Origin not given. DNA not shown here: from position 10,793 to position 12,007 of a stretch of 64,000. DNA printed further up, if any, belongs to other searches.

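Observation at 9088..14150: Unusual coupled operon: prenyltransferase-repeat protein / membrane nucleotidyl cyclase / degenerate polyprenyl-synthase-fold protein / NHLP-like peptide / RRE-M50 protease, facing a cNMP-binding protein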

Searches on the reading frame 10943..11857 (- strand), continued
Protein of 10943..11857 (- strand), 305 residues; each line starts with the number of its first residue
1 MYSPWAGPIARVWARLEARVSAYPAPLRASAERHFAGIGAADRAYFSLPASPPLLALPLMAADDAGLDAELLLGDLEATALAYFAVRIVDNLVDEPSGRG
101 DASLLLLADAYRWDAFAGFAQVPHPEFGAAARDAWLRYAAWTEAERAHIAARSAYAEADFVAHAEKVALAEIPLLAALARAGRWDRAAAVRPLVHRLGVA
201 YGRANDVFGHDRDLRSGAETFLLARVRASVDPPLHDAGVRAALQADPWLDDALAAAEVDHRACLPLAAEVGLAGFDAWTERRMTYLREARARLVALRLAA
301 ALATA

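Call 36: search_solved_structures(query=A1, max_evalue=10, show_alignments=3)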
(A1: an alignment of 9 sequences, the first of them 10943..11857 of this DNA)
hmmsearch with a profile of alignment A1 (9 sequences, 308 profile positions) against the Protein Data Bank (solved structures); distinct sequences matched with E-value up to 10: 4.
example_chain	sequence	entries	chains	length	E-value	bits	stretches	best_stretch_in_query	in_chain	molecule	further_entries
3aqb_B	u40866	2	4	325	0.04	16.3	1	107-247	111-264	Component B of hexaprenyl diphosphate synthase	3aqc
3tm9_A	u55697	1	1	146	0.42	12.9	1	165-216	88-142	Bacterial hemoglobin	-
1vhb_A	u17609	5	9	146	0.63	12.3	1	165-216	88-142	HEMOGLOBIN | PROTEIN (HEMOGLOBIN)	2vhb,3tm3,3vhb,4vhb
3tld_A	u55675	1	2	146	0.63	12.3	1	165-216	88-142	Bacterial hemoglobin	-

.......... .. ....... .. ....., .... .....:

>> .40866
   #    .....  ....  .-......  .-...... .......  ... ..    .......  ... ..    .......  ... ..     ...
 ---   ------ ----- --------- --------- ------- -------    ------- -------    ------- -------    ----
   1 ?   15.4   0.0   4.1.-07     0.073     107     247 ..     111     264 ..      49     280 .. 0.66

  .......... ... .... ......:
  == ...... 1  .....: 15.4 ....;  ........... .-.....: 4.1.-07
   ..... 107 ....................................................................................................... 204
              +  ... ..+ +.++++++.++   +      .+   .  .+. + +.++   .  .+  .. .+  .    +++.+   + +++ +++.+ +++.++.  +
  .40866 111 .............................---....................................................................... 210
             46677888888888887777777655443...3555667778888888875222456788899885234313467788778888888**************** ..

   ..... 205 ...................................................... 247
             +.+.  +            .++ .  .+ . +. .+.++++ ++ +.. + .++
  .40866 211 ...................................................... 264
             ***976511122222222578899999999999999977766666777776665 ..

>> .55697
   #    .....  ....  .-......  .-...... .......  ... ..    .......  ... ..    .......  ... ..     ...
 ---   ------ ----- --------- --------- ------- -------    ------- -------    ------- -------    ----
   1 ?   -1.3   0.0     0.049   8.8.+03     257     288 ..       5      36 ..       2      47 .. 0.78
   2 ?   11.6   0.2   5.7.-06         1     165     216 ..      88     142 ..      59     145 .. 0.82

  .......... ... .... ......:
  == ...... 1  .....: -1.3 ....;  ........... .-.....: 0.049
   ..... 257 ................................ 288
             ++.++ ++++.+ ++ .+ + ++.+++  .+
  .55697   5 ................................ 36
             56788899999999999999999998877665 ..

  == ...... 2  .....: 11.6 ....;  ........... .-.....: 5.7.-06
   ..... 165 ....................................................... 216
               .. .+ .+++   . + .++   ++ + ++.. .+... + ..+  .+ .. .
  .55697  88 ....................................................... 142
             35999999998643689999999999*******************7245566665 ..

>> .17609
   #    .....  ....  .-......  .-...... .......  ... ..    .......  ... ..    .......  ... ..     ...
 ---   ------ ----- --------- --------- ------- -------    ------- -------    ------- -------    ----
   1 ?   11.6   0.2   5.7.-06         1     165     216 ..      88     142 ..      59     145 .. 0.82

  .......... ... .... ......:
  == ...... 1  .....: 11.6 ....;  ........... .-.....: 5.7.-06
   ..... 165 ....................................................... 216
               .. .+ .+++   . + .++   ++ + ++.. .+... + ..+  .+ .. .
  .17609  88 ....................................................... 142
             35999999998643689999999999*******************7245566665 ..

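Call 37: find_encoding_contigs(protein=P0041, flank=6000, max_places=2)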
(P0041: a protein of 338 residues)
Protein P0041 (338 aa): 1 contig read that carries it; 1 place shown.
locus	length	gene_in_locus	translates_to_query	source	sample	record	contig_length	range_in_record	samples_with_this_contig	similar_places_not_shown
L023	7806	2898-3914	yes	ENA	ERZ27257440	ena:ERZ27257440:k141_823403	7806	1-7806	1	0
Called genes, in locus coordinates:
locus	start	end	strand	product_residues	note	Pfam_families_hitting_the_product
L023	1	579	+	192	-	?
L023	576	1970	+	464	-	PF01406:tRNA-synt_1e, PF01921:tRNA-synt_1f (faint), PF09334:tRNA-synt_1g (faint), PF09190:DALR_2, PF23493:CysS_C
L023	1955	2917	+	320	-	-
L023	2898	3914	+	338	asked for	-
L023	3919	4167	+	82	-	PF14407:Frankia_peptide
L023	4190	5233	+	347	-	PF05834:Lycopene_cycl (faint)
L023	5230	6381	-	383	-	PF07690:MFS_1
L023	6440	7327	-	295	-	-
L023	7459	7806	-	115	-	?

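Call 38: find_encoding_contigs(protein=P0104, flank=6000, max_places=2)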
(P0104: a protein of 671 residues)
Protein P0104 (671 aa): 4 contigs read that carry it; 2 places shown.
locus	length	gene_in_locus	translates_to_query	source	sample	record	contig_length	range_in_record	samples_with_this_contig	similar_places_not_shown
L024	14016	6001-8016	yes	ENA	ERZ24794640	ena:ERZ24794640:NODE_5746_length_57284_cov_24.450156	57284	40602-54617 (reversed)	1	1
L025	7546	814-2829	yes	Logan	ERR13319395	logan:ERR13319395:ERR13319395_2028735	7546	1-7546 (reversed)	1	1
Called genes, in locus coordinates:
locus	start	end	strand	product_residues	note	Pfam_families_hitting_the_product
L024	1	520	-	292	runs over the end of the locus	PF00528:BPD_transp_1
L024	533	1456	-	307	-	PF00528:BPD_transp_1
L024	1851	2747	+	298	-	PF00528:BPD_transp_1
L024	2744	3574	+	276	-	PF00528:BPD_transp_1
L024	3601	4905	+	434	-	PF01547:SBP_bac_1, PF13416:SBP_bac_8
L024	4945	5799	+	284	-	PF00884:Sulfatase, PF16347:SGSH_C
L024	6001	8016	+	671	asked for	-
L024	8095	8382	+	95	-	-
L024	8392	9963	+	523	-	PF16927:HisKA_7TM (weak), PF07228:SpoIIE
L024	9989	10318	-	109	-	-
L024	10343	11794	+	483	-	PF08447:PAS_3, PF13426:PAS_9 (weak), PF00512:HisKA (weak), PF02518:HATPase_c, PF00072:Response_reg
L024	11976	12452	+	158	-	-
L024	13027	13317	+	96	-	PF13744:HTH_37 (weak), PF13560:HTH_31 (weak), PF01381:HTH_3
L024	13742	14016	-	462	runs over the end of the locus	PF00884:Sulfatase, PF01663:Phosphodiest (faint), PF16347:SGSH_C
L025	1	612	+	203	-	?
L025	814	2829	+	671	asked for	-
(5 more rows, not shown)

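Call 48: find_related_loci(query=A4, collection=metagenome_contigs, flank=7000)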
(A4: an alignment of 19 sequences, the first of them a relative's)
Query A4 (314 aa) in metagenome_contigs; peptide patterns used: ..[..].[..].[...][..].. (x = any residue, [..] = any of these).
112 stretches matched a pattern; 30 encode a relative of the query (tblastn E <= 1e-3); 30 distinct loci.
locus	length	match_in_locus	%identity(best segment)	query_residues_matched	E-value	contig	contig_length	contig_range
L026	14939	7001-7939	56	1-311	2e-97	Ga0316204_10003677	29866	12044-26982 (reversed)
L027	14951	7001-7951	57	1-312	2e-96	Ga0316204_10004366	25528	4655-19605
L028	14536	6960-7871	51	5-306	4e-79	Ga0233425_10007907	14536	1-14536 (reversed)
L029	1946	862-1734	44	17-306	4e-51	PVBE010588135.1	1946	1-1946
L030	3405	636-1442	43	23-306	4e-50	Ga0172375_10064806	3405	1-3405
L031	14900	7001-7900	46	9-306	4e-70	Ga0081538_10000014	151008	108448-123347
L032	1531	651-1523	40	3-300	5e-49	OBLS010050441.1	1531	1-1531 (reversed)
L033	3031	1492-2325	37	25-308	9e-47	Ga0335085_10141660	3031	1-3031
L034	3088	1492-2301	41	24-306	7e-46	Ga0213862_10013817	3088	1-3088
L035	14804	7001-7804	48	46-311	3e-45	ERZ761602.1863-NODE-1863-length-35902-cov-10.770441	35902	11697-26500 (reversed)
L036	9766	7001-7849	39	8-294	2e-44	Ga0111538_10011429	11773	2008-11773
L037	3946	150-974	39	21-300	1e-41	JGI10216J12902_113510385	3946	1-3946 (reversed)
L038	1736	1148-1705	44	9-193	3e-34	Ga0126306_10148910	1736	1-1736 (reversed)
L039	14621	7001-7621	38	24-235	6e-29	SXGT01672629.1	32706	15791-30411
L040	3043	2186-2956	39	41-309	5e-28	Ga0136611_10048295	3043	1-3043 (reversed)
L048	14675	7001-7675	28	49-270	8e-14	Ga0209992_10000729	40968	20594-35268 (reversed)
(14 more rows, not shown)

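Call 51: search_protein_families(library=pfam, proteins=[L021:5847-7622:+, L026:8290-9882:+, L028:8214-10010:+, L048:5929-6837:+, L048:4137-5957:+, L048:8840-12928:-, L039:7824-9278:+, L039:5334-6914:+, L013:3971-7969:+, L012:7303-8886:+], max_evalue=0.01)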
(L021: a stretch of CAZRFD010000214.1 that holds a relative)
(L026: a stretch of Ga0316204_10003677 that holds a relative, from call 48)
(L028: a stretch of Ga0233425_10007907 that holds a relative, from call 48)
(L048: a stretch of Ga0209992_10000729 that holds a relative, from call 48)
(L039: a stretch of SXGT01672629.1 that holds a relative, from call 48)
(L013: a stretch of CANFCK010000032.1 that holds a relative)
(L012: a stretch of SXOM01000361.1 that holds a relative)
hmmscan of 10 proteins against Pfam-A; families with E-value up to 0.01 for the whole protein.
L021:5847-7622:+ (592 aa): 0 families

L026:8290-9882:+ (531 aa): 1 family
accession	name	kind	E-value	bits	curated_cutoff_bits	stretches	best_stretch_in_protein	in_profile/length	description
PF13243.12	SQHop_cyclase_C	-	0.0024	17.4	26.1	0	438-491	235-289/319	Squalene-hopene cyclase C-terminal domain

L028:8214-10010:+ (599 aa): 0 families

L048:5929-6837:+ (303 aa): 2 families
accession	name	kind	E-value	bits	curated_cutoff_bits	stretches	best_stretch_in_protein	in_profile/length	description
PF22814.2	WelO5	-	1.9e-53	182.2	27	1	27-303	1-277/277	Carrier-protein-independent halogenase WelO5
PF13640.12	2OG-FeII_Oxy_3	-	6.1e-05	24.3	27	1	198-290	30-97/98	2OG-Fe(II) oxygenase superfamily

L048:4137-5957:+ (607 aa): 2 families
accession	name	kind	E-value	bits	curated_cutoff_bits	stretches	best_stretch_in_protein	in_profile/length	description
PF09286.16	Pro-kuma_activ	-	2e-12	48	23.5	1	66-197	4-142/143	Pro-kumamolisin, activation domain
PF00082.27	Peptidase_S8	-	1.5e-07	31.5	21.8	1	320-537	77-258/288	Subtilase family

L048:8840-12928:- (1363 aa): 13 families
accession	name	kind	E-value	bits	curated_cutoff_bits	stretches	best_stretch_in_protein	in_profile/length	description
PF13191.12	AAA_16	-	1.9e-19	71.2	32.6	1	459-637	3-160/167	AAA ATPase domain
PF00211.25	Guanylate_cyc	-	9.1e-12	45.4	21.9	2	354-406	97-143/183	Adenylate and Guanylate cyclase catalytic domain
PF07719.23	TPR_2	-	2.1e-10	40.3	27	1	925-948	7-30/34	Tetratricopeptide repeat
PF13428.12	TPR_14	-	7.6e-08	32.7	23.5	0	925-949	7-31/44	Tetratricopeptide repeat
PF13401.12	AAA_22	-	2.6e-07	31.5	27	1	479-629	3-104/130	AAA domain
PF13176.12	TPR_7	-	5.3e-07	29.7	27.9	0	1122-1149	4-31/36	Tetratricopeptide repeat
PF17874.7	TPR_MalT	-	1.6e-06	28.1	45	1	1069-1219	34-183/336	MalT-like TPR region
PF00515.34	TPR_1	-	1.7e-06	28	27.8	0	925-948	7-30/34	Tetratricopeptide repeat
PF13424.12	TPR_12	-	3.7e-05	24.3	30.1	0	1083-1148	11-76/77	Tetratricopeptide repeat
PF13432.12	TPR_16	-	0.00026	21.8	32.7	0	1123-1184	3-58/65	Tetratricopeptide repeat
PF25199.1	nSTAND_NTPase5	-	0.0024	18.2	34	0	461-508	18-69/145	Novel STAND NTPase 5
PF05729.18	NACHT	-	0.0025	18.1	26.7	1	483-504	2-23/167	NACHT domain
PF00005.33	ABC_tran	-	0.0092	17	25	0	483-515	13-45/137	ABC transporter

L039:7824-9278:+ (485 aa): 0 families

L039:5334-6914:+ (527 aa): 3 families
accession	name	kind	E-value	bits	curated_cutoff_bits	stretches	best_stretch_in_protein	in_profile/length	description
PF21167.2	DUF6851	-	1.4e-41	142.6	27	1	89-226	2-140/140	Domain of unknown function (DUF6851)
PF22778.2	VCPO_2nd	-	1.6e-19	71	27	1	331-513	1-165/177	VCPO second helical-bundle domain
PF01569.27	PAP2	-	7.7e-10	39.1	27.2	1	341-516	11-126/130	PAP2 superfamily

L013:3971-7969:+ (1333 aa): 13 families
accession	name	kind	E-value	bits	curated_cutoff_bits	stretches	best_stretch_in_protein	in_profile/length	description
PF00069.31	Pkinase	-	9.5e-35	120.7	31.7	1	24-291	1-253/263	Protein kinase domain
PF07714.23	PK_Tyr_Ser-Thr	-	6.7e-24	85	23.1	1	26-290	3-249/258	Protein tyrosine and serine/threonine kinase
PF13424.12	TPR_12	-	3e-21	75.8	30.1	4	1134-1204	4-76/77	Tetratricopeptide repeat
PF13191.12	AAA_16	-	1.8e-16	61.5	32.6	1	572-749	2-166/167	AAA ATPase domain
PF13181.12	TPR_8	-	1.7e-07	31.3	25.7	0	1216-1239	4-27/34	Tetratricopeptide repeat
PF07719.23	TPR_2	-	3e-06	27.4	27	0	1176-1202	4-30/34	Tetratricopeptide repeat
PF00515.34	TPR_1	-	1.4e-05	25.1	27.8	0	1177-1203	5-31/34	Tetratricopeptide repeat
PF00211.25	Guanylate_cyc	-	2.1e-05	24.6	21.9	1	383-547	6-172/183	Adenylate and Guanylate cyclase catalytic domain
PF17874.7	TPR_MalT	-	2.9e-05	23.9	45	1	1019-1269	43-296/336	MalT-like TPR region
PF13432.12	TPR_16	-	8.9e-05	23.3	32.7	1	1104-1161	6-59/65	Tetratricopeptide repeat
PF13176.12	TPR_7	-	0.00011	22.5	27.9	0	1136-1163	2-29/36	Tetratricopeptide repeat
PF13401.12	AAA_22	-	0.00092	20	27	1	599-740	10-109/130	AAA domain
PF13428.12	TPR_14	-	0.0094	17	23.5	0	1098-1132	4-38/44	Tetratricopeptide repeat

L012:7303-8886:+ (528 aa): 0 families

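Call 60: search_protein_families(library=padloc, proteins=[window:10943-11857:-], max_evalue=0.01)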
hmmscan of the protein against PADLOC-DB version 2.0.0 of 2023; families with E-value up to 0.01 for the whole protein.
window:10943-11857:- (305 aa): 0 families

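Call 76: find_encoding_contigs(protein=P0107, flank=6000, max_places=1)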
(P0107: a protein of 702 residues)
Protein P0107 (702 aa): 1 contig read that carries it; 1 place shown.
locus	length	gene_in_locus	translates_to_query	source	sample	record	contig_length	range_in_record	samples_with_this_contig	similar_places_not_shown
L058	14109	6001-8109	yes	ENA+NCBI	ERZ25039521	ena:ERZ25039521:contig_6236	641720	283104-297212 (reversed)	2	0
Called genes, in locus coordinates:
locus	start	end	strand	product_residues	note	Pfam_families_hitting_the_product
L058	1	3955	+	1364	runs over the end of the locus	PF00069:Pkinase, PF03109:ABC1 (faint), PF07714:PK_Tyr_Ser-Thr, PF13424:TPR_12 (faint), PF00211:Guanylate_cyc, PF13191:AAA_16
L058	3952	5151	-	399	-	-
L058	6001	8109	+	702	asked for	-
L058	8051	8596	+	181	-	-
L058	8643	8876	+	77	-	PF14407:Frankia_peptide (weak)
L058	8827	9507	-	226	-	PF02441:Flavoprotein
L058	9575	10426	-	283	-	PF22814:WelO5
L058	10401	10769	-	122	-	PF02518:HATPase_c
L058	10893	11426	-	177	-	PF01590:GAF, PF13185:GAF_2, PF13492:GAF_3, PF00512:HisKA (weak)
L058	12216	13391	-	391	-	PF00448:SRP54 (weak), PF01656:CbiA, PF02374:ArsA_ATPase, PF13604:AAA_30 (faint), PF13614:AAA_31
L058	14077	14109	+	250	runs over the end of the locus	PF00069:Pkinase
